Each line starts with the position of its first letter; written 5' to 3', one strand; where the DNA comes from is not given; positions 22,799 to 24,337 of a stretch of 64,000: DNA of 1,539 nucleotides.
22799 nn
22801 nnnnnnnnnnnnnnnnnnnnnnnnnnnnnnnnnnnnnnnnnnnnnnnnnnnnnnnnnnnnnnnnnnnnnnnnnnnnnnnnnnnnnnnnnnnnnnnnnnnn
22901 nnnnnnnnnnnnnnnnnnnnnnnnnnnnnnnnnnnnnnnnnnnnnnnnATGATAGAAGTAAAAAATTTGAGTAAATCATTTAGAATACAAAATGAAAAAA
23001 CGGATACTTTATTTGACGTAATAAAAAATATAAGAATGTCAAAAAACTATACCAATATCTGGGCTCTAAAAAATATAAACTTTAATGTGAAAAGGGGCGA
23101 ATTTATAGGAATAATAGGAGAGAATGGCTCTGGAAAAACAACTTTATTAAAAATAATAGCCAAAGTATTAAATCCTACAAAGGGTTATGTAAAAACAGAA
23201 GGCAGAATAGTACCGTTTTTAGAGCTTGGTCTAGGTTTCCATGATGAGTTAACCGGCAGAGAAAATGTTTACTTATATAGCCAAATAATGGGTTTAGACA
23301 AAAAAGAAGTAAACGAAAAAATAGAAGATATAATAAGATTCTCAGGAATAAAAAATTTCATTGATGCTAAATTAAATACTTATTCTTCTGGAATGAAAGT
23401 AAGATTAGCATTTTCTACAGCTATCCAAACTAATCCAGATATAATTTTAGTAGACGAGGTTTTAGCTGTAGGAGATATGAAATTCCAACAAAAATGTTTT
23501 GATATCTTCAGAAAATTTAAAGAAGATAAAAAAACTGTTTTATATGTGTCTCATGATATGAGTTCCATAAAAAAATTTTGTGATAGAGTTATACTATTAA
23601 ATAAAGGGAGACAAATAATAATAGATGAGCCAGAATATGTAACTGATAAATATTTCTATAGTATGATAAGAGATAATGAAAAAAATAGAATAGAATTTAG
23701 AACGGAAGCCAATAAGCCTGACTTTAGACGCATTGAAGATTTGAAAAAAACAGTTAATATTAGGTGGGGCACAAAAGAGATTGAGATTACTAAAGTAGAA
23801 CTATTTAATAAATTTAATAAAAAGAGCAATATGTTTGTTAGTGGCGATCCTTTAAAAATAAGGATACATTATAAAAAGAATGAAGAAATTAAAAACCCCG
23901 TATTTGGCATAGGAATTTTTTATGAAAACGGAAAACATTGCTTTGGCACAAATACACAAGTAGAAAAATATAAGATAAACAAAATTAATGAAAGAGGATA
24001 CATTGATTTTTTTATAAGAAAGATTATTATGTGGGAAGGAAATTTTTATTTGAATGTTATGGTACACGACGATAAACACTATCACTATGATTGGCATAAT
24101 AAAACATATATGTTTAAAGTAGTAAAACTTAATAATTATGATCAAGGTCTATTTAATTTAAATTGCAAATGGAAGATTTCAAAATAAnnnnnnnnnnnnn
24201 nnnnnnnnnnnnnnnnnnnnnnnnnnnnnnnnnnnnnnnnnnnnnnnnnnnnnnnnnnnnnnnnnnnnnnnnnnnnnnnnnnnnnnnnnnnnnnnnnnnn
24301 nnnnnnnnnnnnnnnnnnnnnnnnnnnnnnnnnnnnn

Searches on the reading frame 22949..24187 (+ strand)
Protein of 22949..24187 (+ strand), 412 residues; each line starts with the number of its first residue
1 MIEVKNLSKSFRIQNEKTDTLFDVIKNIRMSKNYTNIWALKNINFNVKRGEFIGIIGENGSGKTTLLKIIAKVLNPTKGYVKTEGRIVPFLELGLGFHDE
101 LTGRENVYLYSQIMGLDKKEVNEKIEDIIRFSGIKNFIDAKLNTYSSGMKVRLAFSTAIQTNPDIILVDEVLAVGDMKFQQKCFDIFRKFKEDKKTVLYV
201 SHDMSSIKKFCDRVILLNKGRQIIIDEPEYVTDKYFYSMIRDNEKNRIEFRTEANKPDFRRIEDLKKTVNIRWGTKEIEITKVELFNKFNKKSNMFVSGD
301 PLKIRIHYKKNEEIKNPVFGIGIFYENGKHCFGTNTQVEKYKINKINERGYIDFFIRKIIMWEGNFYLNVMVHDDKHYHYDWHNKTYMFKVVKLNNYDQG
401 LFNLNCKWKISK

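Call 27: search_protein_families(library=pfam, proteins=[window:22949-24187:+], max_evalue=0.00001)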
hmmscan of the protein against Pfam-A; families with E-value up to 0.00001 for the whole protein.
window:22949-24187:+ (412 aa): 2 families
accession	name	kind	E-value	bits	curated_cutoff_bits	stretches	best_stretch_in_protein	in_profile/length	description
PF14524.12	Wzt_C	-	3e-30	105.5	30.4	1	271-404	3-143/143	Wzt C-terminal domain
PF00005.33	ABC_tran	-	1.5e-23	84.3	25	1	40-171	1-135/137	ABC transporter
